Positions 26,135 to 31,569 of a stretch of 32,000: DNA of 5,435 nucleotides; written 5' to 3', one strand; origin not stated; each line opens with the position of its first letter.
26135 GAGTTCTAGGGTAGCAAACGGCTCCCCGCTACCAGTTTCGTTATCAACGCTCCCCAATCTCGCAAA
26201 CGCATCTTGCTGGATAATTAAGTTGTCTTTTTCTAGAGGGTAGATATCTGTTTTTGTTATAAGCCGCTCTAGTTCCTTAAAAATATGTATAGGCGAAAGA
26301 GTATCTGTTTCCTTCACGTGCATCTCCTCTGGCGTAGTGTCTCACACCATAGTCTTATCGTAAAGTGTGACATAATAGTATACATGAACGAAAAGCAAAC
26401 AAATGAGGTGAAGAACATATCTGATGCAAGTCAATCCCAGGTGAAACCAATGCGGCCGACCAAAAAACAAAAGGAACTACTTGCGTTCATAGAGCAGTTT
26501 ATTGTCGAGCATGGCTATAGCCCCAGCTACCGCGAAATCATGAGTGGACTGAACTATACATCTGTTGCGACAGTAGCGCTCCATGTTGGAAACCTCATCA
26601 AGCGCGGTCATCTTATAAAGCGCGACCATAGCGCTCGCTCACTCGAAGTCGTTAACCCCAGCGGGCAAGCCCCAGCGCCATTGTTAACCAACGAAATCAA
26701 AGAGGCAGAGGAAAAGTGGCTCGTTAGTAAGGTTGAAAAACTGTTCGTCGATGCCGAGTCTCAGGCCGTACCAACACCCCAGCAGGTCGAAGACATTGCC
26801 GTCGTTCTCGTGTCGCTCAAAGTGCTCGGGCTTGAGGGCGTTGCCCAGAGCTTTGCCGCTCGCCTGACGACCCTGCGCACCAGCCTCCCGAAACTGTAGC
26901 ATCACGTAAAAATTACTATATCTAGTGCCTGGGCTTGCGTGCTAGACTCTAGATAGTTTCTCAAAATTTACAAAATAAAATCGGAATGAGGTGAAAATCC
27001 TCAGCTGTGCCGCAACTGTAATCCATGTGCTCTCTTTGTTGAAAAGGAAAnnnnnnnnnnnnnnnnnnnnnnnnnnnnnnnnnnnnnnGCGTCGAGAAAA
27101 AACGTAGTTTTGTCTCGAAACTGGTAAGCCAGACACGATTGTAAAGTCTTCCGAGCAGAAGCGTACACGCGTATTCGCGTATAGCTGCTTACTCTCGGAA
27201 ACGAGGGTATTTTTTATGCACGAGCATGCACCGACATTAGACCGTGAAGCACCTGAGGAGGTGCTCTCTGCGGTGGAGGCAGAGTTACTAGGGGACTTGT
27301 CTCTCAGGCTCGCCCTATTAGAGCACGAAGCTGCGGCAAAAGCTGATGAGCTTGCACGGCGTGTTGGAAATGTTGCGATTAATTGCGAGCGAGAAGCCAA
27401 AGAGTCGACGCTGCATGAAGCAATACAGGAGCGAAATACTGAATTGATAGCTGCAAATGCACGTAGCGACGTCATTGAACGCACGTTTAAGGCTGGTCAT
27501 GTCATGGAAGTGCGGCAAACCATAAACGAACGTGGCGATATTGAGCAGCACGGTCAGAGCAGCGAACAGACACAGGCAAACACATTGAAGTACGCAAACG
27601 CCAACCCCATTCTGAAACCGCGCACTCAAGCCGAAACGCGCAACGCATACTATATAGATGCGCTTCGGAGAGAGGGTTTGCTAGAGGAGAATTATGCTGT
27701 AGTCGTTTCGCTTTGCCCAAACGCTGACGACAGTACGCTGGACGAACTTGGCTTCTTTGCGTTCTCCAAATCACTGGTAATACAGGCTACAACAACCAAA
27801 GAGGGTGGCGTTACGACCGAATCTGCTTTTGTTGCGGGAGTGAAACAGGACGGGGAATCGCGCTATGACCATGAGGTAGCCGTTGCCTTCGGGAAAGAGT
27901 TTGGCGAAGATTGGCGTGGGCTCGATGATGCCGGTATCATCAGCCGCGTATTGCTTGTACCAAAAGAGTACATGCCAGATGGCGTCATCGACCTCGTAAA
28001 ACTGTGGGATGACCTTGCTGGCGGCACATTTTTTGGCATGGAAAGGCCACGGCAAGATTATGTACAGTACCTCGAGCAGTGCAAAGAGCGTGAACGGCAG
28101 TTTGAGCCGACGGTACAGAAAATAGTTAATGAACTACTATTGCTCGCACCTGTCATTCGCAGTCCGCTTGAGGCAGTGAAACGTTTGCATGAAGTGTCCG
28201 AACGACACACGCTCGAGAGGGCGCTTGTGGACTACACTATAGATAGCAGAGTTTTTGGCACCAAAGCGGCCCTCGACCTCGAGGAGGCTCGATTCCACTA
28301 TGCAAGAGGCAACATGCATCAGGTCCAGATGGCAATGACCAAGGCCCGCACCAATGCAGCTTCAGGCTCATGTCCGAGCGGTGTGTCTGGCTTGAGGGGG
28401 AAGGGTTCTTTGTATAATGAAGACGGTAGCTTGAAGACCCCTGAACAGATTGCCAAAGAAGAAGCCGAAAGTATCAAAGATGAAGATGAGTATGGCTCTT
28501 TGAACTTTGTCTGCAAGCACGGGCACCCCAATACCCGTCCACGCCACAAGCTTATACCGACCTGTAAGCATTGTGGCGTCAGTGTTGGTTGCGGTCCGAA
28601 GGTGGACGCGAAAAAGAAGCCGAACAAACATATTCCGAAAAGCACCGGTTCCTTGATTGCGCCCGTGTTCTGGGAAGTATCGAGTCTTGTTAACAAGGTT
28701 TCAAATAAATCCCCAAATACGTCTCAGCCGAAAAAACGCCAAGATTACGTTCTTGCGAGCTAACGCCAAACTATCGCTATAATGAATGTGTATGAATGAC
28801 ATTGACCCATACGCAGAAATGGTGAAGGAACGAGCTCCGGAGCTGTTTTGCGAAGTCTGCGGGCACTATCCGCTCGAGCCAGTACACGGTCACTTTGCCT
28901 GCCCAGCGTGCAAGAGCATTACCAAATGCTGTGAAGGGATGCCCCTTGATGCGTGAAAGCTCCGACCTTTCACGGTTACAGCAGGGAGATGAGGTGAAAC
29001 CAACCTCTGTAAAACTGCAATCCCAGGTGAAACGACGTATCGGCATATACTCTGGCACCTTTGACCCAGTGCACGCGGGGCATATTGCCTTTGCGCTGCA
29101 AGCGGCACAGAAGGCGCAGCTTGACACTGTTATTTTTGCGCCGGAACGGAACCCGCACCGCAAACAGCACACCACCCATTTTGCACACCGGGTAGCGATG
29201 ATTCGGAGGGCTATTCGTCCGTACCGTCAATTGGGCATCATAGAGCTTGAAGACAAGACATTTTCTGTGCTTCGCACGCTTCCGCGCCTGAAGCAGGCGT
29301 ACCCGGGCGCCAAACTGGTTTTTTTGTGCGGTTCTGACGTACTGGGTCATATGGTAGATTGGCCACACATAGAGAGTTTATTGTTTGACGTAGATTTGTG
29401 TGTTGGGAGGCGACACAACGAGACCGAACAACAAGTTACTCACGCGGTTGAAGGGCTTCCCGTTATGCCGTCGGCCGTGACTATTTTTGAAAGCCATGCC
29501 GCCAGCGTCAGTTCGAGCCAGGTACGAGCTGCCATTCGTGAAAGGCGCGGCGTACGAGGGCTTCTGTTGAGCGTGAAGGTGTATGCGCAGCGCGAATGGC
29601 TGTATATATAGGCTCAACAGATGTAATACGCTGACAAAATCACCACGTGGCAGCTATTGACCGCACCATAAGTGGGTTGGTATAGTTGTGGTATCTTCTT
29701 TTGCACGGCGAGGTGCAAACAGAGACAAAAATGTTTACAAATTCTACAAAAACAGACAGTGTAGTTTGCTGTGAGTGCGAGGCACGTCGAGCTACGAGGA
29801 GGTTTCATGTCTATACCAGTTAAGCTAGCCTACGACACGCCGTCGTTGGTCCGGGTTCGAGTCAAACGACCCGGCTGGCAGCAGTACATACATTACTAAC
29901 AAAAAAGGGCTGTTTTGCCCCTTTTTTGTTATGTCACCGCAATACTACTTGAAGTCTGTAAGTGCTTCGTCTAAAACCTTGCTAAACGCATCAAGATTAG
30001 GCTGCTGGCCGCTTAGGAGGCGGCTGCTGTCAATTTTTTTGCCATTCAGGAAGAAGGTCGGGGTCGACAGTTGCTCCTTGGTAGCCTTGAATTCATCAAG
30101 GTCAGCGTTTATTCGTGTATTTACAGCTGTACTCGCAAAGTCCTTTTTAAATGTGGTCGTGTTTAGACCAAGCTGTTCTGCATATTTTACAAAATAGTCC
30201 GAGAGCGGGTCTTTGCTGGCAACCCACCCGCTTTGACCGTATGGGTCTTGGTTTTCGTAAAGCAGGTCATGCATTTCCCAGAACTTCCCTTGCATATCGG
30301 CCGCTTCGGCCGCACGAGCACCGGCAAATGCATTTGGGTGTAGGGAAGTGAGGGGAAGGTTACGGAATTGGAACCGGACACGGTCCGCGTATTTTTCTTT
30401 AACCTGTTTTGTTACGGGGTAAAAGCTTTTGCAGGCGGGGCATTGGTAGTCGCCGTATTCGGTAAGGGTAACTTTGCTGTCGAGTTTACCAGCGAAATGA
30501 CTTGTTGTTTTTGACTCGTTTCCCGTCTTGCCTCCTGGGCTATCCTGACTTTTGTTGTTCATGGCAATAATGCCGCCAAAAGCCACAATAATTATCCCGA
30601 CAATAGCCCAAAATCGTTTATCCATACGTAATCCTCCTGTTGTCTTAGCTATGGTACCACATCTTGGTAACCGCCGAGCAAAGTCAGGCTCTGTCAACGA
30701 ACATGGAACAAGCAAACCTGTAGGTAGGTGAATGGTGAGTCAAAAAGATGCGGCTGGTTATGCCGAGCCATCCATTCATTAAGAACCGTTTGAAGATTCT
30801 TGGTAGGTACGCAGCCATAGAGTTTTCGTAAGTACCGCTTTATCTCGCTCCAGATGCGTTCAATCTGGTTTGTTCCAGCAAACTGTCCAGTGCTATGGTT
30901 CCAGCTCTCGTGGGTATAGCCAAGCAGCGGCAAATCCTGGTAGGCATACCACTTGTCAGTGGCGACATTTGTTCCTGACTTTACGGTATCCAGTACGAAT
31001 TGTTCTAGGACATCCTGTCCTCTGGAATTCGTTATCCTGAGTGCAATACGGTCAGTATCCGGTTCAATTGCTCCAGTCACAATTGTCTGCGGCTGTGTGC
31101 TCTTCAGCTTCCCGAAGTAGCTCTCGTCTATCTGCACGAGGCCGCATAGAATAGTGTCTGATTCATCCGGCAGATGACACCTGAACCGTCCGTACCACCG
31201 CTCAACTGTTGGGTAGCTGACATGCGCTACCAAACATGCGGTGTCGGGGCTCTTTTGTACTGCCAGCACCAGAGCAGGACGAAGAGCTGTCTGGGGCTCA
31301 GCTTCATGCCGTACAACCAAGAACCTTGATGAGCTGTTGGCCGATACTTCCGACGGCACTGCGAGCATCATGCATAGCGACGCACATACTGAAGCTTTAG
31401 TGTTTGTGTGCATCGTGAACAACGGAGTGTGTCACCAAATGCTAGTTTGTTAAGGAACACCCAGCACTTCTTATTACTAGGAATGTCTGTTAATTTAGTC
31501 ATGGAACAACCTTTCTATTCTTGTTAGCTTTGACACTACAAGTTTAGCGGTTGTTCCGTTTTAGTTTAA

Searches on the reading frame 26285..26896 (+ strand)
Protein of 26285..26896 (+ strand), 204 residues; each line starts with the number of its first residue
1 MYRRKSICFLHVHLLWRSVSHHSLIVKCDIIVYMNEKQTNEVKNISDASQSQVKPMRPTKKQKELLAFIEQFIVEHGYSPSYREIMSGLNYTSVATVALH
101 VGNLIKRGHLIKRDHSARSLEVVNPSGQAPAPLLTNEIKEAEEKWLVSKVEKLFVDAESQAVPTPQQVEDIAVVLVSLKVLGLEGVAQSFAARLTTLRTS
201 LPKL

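Call 7: search_protein_families(library=pfam, proteins=[window:26285-26896:+], max_evalue=0.001)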
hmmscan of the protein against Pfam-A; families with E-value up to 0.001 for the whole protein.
window:26285-26896:+ (204 aa): 1 family
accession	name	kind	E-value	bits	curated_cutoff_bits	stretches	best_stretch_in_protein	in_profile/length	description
PF01726.22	LexA_DNA_bind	-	7.2e-13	48.6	23.7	1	59-118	5-64/65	LexA DNA binding domain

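Call 33: search_protein_families(library=ncbifam, proteins=[window:26285-26896:+], max_evalue=0.01)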
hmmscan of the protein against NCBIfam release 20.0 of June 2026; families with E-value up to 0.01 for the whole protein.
window:26285-26896:+ (204 aa): 1 family
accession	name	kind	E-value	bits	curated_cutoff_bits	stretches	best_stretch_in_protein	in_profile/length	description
TIGR00498.1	lexA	equivalog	5e-13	49.1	110.95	1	59-154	5-102/203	transcriptional repressor LexA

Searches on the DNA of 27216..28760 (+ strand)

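Call 16: search_rna_families(sources=[L001, L002, L003, L004, L005, L006, L007, L008, L009, L010], threshold=gathering)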
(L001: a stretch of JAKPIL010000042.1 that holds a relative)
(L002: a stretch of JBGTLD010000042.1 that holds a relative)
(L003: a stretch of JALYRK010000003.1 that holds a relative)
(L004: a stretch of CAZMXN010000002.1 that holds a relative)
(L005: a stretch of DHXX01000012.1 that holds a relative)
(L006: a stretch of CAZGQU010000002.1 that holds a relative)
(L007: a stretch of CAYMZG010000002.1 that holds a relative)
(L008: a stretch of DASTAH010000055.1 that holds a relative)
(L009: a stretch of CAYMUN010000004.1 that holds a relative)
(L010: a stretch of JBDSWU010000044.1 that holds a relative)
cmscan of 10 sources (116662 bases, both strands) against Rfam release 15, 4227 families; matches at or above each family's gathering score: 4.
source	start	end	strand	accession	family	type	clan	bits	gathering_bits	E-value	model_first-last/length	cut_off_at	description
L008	5738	5812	+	RF01689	AdoCbl-II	Cis-reg; riboswitch;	CL00101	36.7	36.5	9.1e-05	1-81/81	no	AdoCbl-II (Cobalamin/B12) riboswitch aptamer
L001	2358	2487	+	RF00174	Cobalamin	Cis-reg; riboswitch;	CL00101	36.2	31.5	2.8e-05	1-189/189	no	Cobalamin riboswitch aptamer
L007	5642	5713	+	RF00174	Cobalamin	Cis-reg; riboswitch;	CL00101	33.5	31.5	0.00017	47-167/189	no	Cobalamin riboswitch aptamer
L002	2623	2803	+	RF00174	Cobalamin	Cis-reg; riboswitch;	CL00101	33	31.5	0.00022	1-189/189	no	Cobalamin riboswitch aptamer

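Call 17: search_rna_families(sources=[L011, L012, L013, L014, L015, L016, L017, L018], threshold=gathering)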
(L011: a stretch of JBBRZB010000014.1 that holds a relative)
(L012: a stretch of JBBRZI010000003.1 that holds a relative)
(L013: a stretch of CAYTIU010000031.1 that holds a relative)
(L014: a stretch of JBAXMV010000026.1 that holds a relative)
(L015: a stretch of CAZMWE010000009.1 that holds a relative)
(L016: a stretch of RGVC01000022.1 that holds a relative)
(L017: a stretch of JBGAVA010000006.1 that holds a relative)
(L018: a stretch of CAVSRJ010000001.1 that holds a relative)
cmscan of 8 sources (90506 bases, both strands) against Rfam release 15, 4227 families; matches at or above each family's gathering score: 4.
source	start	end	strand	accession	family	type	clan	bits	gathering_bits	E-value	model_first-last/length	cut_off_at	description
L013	3411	3489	+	RF01689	AdoCbl-II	Cis-reg; riboswitch;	CL00101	47.7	36.5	2.7e-08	1-81/81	no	AdoCbl-II (Cobalamin/B12) riboswitch aptamer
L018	5603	5676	+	RF01689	AdoCbl-II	Cis-reg; riboswitch;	CL00101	40.9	36.5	3.4e-06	1-81/81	no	AdoCbl-II (Cobalamin/B12) riboswitch aptamer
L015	5787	5861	+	RF01689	AdoCbl-II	Cis-reg; riboswitch;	CL00101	38.3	36.5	2.2e-05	1-81/81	no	AdoCbl-II (Cobalamin/B12) riboswitch aptamer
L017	5839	5913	+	RF00174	Cobalamin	Cis-reg; riboswitch;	CL00101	31.9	31.5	0.00036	47-167/189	no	Cobalamin riboswitch aptamer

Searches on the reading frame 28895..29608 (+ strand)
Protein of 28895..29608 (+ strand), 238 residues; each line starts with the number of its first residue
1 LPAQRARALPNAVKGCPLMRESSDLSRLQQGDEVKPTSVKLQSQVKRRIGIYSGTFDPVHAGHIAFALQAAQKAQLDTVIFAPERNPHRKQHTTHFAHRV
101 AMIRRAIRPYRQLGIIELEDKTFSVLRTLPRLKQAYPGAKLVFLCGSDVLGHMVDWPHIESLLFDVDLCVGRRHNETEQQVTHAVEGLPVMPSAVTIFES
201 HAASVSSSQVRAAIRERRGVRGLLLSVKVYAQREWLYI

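Call 7: search_protein_families(library=pfam, proteins=[window:28895-29608:+], max_evalue=0.001)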
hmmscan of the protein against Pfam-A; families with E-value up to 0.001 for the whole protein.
window:28895-29608:+ (238 aa): 1 family
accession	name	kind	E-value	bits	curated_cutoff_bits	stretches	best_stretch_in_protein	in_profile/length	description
PF01467.32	CTP_transf_like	-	3.7e-17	63.2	21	1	51-212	1-132/133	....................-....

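Call 33: search_protein_families(library=ncbifam, proteins=[window:28895-29608:+], max_evalue=0.01)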
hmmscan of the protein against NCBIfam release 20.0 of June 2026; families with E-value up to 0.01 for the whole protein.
window:28895-29608:+ (238 aa): 25 families
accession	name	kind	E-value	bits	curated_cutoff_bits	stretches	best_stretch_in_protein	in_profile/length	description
TIGR00482.1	TIGR00482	equivalog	9.6e-32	110.6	112.45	1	51-234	1-191/194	nicotinate (nicotinamide) nucleotide adenylyltransferase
NF005519.0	PRK07152.1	equivalog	3.1e-28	98.7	315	1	48-238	2-185/361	nicotinate-nucleotide adenylyltransferase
NF000840.1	PRK00071.1-3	equivalog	9.3e-28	97.1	150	1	45-237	4-198/201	nicotinate-nucleotide adenylyltransferase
NF000841.0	PRK00071.1-4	equivalog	7.8e-26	91.1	197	1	43-237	3-192/194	nicotinate-nucleotide adenylyltransferase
NF000839.0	PRK00071.1-1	equivalog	9.1e-23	81.3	187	1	48-237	7-215/219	nicotinate-nucleotide adenylyltransferase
NF000843.0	PRK00071.2-2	equivalog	5.2e-19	68.6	240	1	42-179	7-147/212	nicotinate-nucleotide adenylyltransferase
NF005410.0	PRK06973.1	equivalog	1.8e-18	66.7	214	1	35-175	10-158/243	nicotinate-nucleotide adenylyltransferase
NF000842.0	PRK00071.2-1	equivalog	1.3e-15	57.6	167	1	48-217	3-168/191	nicotinate-nucleotide adenylyltransferase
TIGR00125.1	cyt_tran_rel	domain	5.1e-09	36.2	27.7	1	49-106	1-59/65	adenylyltransferase/cytidyltransferase family protein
NF000846.0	PRK00071.2-5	equivalog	1.5e-08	34.4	329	1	47-176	19-151/210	nicotinate-nucleotide adenylyltransferase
TIGR01510.1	coaD_prev_kdtB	equivalog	3.1e-08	33.8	103.3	1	50-118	2-67/155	pantetheine-phosphate adenylyltransferase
NF000845.0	PRK00071.2-4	equivalog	4.6e-08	32.7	210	1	48-170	9-134/197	nicotinate-nucleotide adenylyltransferase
TIGR01526.1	nadR_NMN_Atrans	equivalog_domain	5.7e-05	22.5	341.15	1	48-116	2-70/325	nicotinamide-nucleotide adenylyltransferase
NF004159.0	PRK05627.1-2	equivalog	0.00019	20.6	306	1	51-215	19-173/326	bifunctional riboflavin kinase/FAD synthetase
NF001985.0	PRK00777.1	subfamily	0.00039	20.5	104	1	53-122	10-84/157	pantetheine-phosphate adenylyltransferase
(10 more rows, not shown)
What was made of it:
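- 28895..29611 (+): NadD-like nucleotidyltransferase on the same strand, the conserved downstream neighbour. It may be co-transcribed. PF01467; TIGR00482 at 110.6 bits against a cut-off of 112.45 (calls 7, 33).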

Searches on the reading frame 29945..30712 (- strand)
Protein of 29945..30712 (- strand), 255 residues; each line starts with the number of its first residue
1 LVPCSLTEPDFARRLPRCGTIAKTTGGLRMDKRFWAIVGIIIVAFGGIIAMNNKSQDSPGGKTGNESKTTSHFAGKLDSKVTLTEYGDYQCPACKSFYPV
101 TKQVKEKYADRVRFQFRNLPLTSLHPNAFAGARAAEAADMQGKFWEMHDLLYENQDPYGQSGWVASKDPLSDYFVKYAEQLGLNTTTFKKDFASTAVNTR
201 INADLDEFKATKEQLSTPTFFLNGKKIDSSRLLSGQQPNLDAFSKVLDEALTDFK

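Call 7: search_protein_families(library=pfam, proteins=[window:29945-30712:-], max_evalue=0.001)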
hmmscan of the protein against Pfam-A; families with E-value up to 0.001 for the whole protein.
window:29945-30712:- (255 aa): 2 families
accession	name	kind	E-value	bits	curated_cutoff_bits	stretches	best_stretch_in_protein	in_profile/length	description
PF13462.12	Thioredoxin_4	-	1.7e-23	84.1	23.2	1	69-231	3-154/165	Thioredoxin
PF01323.26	DSBA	-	9.2e-09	35.8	25.6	1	82-232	1-176/191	DSBA-like thioredoxin domain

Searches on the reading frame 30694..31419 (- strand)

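Call 7: search_protein_families(library=pfam, proteins=[window:30694-31419:-], max_evalue=0.001)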
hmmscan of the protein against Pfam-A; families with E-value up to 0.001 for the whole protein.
window:30694-31419:- (241 aa): 1 family
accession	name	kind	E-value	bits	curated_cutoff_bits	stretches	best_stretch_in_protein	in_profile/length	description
PF12762.13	DDE_Tnp_IS1595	-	3.6e-16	60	27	1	91-216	2-148/153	ISXO2-like transposase domain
